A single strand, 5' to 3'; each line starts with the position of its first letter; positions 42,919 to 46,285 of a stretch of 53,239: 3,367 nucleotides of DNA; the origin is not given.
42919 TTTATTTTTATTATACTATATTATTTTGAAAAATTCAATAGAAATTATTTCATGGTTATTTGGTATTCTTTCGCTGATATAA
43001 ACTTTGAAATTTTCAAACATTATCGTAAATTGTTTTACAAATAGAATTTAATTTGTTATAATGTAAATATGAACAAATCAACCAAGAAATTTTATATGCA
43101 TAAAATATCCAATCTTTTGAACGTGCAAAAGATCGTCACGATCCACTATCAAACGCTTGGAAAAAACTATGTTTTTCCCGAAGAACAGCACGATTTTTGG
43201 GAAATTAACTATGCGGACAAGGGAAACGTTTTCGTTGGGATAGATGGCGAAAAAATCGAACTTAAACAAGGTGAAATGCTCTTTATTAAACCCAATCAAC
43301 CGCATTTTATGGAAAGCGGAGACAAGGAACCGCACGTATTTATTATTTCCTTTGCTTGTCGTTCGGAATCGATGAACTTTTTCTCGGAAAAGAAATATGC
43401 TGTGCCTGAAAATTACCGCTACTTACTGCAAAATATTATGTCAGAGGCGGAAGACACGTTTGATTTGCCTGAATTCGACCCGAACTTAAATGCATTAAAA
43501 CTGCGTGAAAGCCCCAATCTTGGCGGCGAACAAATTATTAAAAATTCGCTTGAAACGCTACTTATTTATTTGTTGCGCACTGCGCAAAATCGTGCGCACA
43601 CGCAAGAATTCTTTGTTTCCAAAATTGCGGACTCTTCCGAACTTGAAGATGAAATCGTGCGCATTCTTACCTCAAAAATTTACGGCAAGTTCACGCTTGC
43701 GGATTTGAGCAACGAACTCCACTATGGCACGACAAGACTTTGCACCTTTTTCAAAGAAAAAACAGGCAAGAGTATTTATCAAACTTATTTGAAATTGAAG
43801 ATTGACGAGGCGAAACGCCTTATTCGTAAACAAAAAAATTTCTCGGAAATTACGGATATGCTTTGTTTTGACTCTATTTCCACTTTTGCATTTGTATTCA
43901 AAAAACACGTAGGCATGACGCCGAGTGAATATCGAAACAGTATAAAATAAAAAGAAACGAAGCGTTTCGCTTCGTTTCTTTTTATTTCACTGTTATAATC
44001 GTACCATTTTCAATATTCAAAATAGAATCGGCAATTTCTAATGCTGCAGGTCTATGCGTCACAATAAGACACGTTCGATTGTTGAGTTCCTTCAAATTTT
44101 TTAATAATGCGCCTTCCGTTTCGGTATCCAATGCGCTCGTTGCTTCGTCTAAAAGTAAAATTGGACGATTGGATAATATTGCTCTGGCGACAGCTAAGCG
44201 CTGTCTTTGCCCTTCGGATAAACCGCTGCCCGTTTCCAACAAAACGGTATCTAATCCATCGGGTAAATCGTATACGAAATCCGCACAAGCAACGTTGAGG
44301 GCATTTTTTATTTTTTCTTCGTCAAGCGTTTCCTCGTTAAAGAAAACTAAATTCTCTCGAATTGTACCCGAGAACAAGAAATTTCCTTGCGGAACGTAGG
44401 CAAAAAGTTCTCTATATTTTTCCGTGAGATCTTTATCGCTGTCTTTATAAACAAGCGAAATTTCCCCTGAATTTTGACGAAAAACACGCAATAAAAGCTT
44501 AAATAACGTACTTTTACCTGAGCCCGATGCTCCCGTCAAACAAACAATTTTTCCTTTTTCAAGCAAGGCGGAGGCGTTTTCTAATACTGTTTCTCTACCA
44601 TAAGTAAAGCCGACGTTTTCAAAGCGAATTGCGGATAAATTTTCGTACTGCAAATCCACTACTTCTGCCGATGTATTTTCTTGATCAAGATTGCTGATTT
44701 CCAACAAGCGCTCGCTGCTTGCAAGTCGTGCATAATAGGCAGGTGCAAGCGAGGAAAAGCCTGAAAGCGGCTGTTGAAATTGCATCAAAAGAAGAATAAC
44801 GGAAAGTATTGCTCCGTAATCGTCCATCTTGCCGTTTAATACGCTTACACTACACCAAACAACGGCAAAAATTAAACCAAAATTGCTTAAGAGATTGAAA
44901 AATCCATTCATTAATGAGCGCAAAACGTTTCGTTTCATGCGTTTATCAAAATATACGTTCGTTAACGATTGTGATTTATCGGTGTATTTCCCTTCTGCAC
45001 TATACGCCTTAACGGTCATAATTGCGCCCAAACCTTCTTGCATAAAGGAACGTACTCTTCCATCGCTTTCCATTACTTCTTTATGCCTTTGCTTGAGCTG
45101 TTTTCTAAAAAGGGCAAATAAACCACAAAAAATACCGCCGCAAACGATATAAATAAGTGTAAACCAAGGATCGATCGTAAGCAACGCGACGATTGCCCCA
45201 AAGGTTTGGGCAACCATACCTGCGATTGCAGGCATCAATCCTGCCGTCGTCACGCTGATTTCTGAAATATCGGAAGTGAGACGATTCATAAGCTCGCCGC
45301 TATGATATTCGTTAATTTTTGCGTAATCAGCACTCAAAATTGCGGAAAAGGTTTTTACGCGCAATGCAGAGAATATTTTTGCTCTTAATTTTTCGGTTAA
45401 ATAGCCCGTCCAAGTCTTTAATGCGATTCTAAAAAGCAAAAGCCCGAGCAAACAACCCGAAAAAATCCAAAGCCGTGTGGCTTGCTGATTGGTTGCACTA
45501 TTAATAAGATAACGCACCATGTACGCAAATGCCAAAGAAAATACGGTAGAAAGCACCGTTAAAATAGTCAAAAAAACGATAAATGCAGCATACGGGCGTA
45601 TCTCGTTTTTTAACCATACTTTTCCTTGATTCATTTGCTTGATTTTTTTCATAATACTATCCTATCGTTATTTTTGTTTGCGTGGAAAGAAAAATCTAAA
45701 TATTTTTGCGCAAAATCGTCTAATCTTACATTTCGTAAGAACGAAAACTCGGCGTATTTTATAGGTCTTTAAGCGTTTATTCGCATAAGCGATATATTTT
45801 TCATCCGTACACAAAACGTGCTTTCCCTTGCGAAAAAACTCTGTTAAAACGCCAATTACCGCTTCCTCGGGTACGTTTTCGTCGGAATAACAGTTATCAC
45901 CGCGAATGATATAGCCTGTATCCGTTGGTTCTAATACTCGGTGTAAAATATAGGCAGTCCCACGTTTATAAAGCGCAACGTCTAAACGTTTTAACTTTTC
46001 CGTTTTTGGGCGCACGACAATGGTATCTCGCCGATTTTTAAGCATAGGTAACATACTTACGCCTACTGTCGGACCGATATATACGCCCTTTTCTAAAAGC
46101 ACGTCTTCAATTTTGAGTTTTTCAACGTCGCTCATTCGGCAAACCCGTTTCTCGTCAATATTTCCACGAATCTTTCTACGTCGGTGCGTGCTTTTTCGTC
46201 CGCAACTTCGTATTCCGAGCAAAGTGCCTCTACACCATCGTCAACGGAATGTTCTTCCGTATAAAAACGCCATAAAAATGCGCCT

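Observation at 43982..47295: Five-gene peptide maturation/export-like cassette with no recognisable core modifying enzyme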

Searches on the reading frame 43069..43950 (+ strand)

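Call 67: search_protein_families(library=pfam, proteins=[window:43069-43950:+], max_evalue=0.00001)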
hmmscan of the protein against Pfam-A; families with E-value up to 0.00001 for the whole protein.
window:43069-43950:+ (293 aa): 4 families
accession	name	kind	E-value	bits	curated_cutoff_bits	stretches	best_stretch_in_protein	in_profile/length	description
PF12833.13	HTH_18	-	5.8e-15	55.8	33.6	1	213-290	1-79/80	Helix-turn-helix domain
PF02311.25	AraC_binding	-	1.2e-11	45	21.1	1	33-88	13-68/135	AraC-like ligand binding domain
PF00165.29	HTH_AraC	-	1.7e-11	44.4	26.6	1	257-290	10-42/42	Bacterial regulatory helix-turn-helix proteins, AraC family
PF07883.17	Cupin_2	-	1.2e-07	31.8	27.2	1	28-92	3-67/70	Cupin domain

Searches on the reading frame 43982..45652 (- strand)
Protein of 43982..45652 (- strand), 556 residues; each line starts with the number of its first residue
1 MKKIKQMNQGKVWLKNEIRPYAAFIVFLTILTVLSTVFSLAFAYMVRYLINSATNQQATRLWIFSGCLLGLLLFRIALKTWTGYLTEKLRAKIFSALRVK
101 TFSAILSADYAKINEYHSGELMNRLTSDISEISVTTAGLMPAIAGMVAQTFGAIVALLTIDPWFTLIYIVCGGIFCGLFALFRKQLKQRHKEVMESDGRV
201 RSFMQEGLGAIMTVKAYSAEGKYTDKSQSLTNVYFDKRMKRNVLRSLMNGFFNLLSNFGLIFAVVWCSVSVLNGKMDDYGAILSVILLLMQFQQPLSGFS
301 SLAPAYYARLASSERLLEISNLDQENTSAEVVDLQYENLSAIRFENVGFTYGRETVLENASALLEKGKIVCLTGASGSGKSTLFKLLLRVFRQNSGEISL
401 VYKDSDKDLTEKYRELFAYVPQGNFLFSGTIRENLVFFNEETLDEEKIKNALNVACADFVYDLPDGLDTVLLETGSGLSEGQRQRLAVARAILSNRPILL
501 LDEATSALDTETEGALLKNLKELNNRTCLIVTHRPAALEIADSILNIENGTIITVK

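Call 3: search_protein_families(library=pfam, proteins=[window:43982-45652:-], max_evalue=1)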
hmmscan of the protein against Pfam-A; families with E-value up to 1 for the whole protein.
window:43982-45652:- (556 aa): 43 families (the best 25 are shown)
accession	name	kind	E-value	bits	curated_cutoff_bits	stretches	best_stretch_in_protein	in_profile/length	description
PF00664.28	ABC_membrane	-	7.7e-35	121.3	28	1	26-296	2-274/274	ABC transporter transmembrane region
PF00005.33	ABC_tran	-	8.9e-27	94.8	25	1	357-506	1-137/137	ABC transporter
PF13304.12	AAA_21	-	5.2e-08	33.7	27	2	369-404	1-36/304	AAA domain, putative AbiEii toxin, Type IV TA system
PF02463.25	SMC_N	-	6.2e-08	32.8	40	1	369-548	26-212/220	RecF/RecN/SMC N terminal domain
PF13401.12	AAA_22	-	4.9e-06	27.3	27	1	367-528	5-114/130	AAA domain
PF20720.3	nSTAND3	-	8.6e-06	26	27.2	1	356-413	6-61/155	Novel STAND NTPase 3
PF20703.3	nSTAND1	-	3.7e-05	24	27.1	1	336-384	2-50/379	Novel STAND NTPase 1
PF03193.22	RsgA_GTPase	-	7.4e-05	23.1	30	1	332-400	72-139/174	RsgA GTPase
PF25201.1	nSTAND6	-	0.00014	22.3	27.7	1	351-415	2-66/148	Novel STAND NTPase 6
PF13191.12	AAA_16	-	0.00016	22.6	32.6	1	351-423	3-85/167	AAA ATPase domain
PF05729.18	NACHT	-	0.00092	19.5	26.7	1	369-393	2-26/167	NACHT domain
PF13555.12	AAA_29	-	0.0014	18.8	27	1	366-384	22-39/61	P-loop containing region of AAA domain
PF25199.1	nSTAND_NTPase5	-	0.0017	18.7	34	1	365-415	39-89/145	Novel STAND NTPase 5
PF01637.24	ATPase_2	-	0.0019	18.5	33.2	1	353-523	4-138/225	ATPase domain predominantly from Archaea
PF06472.20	ABC_membrane_2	-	0.003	17.5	24.4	1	24-201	16-197/269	ABC transporter transmembrane region 2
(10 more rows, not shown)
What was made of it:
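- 43982..45652 (-): 'D' gene: a 556-aa MsbA-like half-ABC exporter (transmembrane domain plus nucleotide-binding domain). PF00664 and PF00005 match (call 3).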

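Call 4: search_protein_families(library=ncbifam, proteins=[window:43982-45652:-], max_evalue=1)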
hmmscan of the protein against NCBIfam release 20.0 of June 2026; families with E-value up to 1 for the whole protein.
window:43982-45652:- (556 aa): 215 families (the best 25 are shown)
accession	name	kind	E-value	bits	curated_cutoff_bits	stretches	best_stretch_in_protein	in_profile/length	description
TIGR02203.1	MsbA_lipidA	equivalog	3.9e-86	289.8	602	1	16-553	7-547/572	lipid A export permease/ATP-binding protein MsbA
TIGR02204.1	MsbA_rel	hypoth_equivalog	3.6e-77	260.3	780.4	1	14-553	9-553/576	ABC transporter, permease/ATP-binding protein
TIGR02857.1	CydD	equivalog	7e-76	256.3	435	1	23-546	3-528/529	thiol reductant ABC exporter subunit CydD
TIGR03375.1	type_I_sec_LssB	subfamily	1.7e-73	248.1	693.1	1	8-553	134-680/696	type I secretion system permease/ATPase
NF008381.0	PRK11176.1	equivalog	8.7e-71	239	867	1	15-553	17-557/582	lipid A ABC transporter ATP-binding protein/permease MsbA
TIGR00958.1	3a01208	subfamily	1.3e-69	235.3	874.6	1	14-553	156-692/711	antigen peptide transporter 2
TIGR03796.1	NHLM_micro_ABC1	equivalog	2.8e-69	234.1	853.3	1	13-553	144-690/710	NHLP family bacteriocin export ABC transporter peptidase/permease/ATPase subunit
TIGR01193.1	bacteriocin_ABC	subfamily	1.1e-68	232.4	523.85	1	24-553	157-687/708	peptide cleavage/export ABC transporter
NF045513.1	HepA_fam_ABC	equivalog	7e-64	216.3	725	1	41-553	75-587/610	heterocyst formation ABC transporter subunit HepA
TIGR01846.1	type_I_sec_HlyB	subfamily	8e-64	216.1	725.55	1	13-553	129-670/694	type I secretion system permease/ATPase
NF052233.1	CphA_assoc_ABC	equivalog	3.4e-63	214.2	880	1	18-555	179-723/766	cyanophycin metabolism-associated ABC transporter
NF008364.0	PRK11160.1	equivalog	6.5e-63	213.2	630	1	73-554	71-554/575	heme ABC transporter ATP-binding protein/permease CydC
TIGR02868.1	CydC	equivalog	1.5e-59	202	329.05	1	27-535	17-530/530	thiol reductant ABC exporter subunit CydC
TIGR03797.1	NHLM_micro_ABC2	equivalog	1.3e-53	182.5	709.4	1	20-553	133-663/686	NHLP bacteriocin export ABC transporter permease/ATPase subunit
NF010178.0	PRK13657.1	equivalog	4.1e-53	180.7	733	1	27-553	23-548/588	glucan ABC transporter ATP-binding protein/ permease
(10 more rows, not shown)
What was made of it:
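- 43982..45652 (-): TIGR02203 MsbA matches at E 3.9e-86 (call 4).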

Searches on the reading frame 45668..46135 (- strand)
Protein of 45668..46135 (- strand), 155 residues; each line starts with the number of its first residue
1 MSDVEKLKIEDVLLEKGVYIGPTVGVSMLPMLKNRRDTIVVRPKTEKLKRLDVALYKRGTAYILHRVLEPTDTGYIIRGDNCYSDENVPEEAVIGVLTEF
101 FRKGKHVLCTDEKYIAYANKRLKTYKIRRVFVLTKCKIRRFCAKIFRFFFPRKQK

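Call 3: search_protein_families(library=pfam, proteins=[window:45668-46135:-], max_evalue=1)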
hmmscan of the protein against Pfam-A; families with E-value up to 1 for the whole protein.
window:45668-46135:- (155 aa): 1 family
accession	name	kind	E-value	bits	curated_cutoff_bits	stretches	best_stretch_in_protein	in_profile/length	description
PF10723.15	RepB-RCR_reg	-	0.038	14.4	21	1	90-137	5-51/81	Replication regulatory protein RepB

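Call 4: search_protein_families(library=ncbifam, proteins=[window:45668-46135:-], max_evalue=1)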
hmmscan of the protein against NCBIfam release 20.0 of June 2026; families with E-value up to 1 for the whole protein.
window:45668-46135:- (155 aa): 2 families
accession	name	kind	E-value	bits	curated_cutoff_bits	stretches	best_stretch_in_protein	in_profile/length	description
TIGR02228.1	sigpep_I_arch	equivalog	1.9e-06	27.8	51.85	1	23-100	36-121/158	signal peptidase I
TIGR02754.1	sod_Ni_protease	equivalog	0.0021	18.5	63.25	1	25-82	5-67/90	nickel-type superoxide dismutase maturation protease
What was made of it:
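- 45668..46135 (-): 'S' gene: a 155-aa archaeal/ER-type signal-peptidase-I homologue (LppS-like leader peptidase). It has no membrane anchor, a Ser27/His65/Asp85 triad and a long basic C-terminal helix. TIGR02228 matches at E 1.9e-6 (call 4).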

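Call 23: find_homologous_proteins(query=window:45668-46135:-, max_evalue=0.001)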
Query window:45668-46135:- (155 aa): 1032 proteins with E <= 0.001 among 1051 candidates; the best 120 are listed.
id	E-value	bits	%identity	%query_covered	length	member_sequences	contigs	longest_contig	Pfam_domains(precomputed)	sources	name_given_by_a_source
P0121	2.4e-97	341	99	100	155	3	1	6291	-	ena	-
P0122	3.5e-89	314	92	100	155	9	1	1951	-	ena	-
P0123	1.7e-88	312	92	100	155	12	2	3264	-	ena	-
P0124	1.9e-88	312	91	100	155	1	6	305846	-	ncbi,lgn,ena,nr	ncbi:MAG: S24/S26 family peptidase [Clostridia bacterium]|nr:S24/S26 family peptidase [Clostridia ba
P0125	1.4e-87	309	90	100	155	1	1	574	-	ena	-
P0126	1.7e-83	296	84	100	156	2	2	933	-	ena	-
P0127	1.3e-79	283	84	97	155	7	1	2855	-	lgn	-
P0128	9.6e-79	280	82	99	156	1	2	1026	-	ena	-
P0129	5.3e-77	275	87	94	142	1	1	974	-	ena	-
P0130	2.6e-75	269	78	98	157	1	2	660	-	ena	-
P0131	2.0e-74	266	79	99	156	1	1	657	-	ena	-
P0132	1.1e-73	264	79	100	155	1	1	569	-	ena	-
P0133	6.2e-73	261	75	99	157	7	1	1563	-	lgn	-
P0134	8.1e-72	258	79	99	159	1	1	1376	-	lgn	-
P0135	1.4e-71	257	76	96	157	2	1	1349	-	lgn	-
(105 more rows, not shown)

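Call 33: predict_structure(alignment_id=A2)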
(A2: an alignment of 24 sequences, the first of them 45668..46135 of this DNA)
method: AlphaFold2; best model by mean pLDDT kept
length: 155 residues; sequences in the alignment: 24
mean_pLDDT: 80.9   pTM: 0.70
mean pLDDT of the five models: 80.9, 79.6, 78.3, 77.9, 65.1
residues with pLDDT >= 90: 43; 70-90: 84; 50-70: 18; < 50: 10
segments of 3 or more residues with pLDDT < 50: 1-3, 28-33
pLDDT, mean of each block of 10 residues (from residue 1): 64 90 60 65 93 86 88 86 80 92 84 87 80 85 84 61
secondary structure, 60 per line:
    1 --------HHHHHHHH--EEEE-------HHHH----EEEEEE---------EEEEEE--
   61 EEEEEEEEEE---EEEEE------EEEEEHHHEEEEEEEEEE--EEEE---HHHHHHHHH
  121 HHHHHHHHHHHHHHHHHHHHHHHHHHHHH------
elements in order: H9-16 E19-22 H30-33 E38-43 E53-58 E61-70 E74-78 E85-89 E93-102 E105-108 H112-149

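Call 36: fold_search(model_id=the predicted structure, library=pdb)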
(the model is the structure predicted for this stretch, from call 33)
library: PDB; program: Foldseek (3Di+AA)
matches with E <= 10: 757; with E <= 0.001: 0
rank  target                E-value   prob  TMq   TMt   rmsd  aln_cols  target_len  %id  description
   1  4wvg_A                8.6e-03  1.00  0.42  0.14   3.8       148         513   14  Crystal structure of the Type-I signal peptidase from Staphylococcus aureus (SpsB). (released 2015-09-23)
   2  4n31_A                2.2e-02  1.00  0.43  0.46   5.3       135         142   12  Structure and activity of Streptococcus pyogenes SipA: a signal peptidase homologue essential for pilus polymerisation (released 2014-08-20)
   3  1i4v_MODEL_1_A        2.7e-02  0.91  0.35  0.44  10.3       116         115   15  SOLUTION STRUCTURE OF THE UMUD' HOMODIMER (released 2001-08-22)
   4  4wvj_A                3.9e-02  1.00  0.43  0.15   4.0       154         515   15  Crystal structure of the Type-I signal peptidase from Staphylococcus aureus (SpsB) in complex with an inhibitor peptid (released 2015-09-23)
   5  6a2s_A                3.9e-02  1.00  0.41  0.59   4.4        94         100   16  Mycobacterium tuberculosis LexA C-domain S160A (released 2019-01-23)
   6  6a2r_A                4.2e-02  0.99  0.40  0.57   3.6        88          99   19  Mycobacterium tuberculosis LexA C-domain II (released 2019-01-23)
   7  6a2q                  4.9e-02  1.00  0.41  0.60   3.4        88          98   16  Mycobacterium tuberculosis LexA C-domain I (released 2019-01-23)
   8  6a2t                  5.5e-02  0.99  0.42  0.63   3.4        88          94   17  Mycobacterium tuberculosis LexA C-domain K197A (released 2019-01-23)
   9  4n31_B                7.3e-02  0.98  0.38  0.42   5.8       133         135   15  Structure and activity of Streptococcus pyogenes SipA: a signal peptidase homologue essential for pilus polymerisation (released 2014-08-20)
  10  1umu_B                7.7e-02  0.98  0.41  0.56   7.7       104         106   14  STRUCTURE DETERMINATION OF UMUD' BY MAD PHASING OF THE SELENOMETHIONYL PROTEIN (released 1996-08-01)
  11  1jhf_B                1.1e-01  0.97  0.42  0.55   6.2       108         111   15  LEXA G85D MUTANT (released 2001-09-19)
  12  1umu_A                1.1e-01  0.97  0.41  0.57   7.8       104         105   14  STRUCTURE DETERMINATION OF UMUD' BY MAD PHASING OF THE SELENOMETHIONYL PROTEIN (released 1996-08-01)
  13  8gmt_A                1.4e-01  0.93  0.39  0.57   6.7       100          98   15  Structure of UmuD in complex with RecA filament (released 2022-12-21)
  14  7yta_A                1.4e-01  0.69  0.31  0.34   9.8       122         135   17  crystal structure of NtAGDP3 AGD1-2 in complex with an H3K9me2 peptide (released 2022-10-12)
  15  7b5g_C                1.6e-01  0.98  0.41  0.47   4.0        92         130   14  Crystal structure of E.coli LexA in complex with nanobody NbSOS3(Nb14527) (released 2022-09-14)
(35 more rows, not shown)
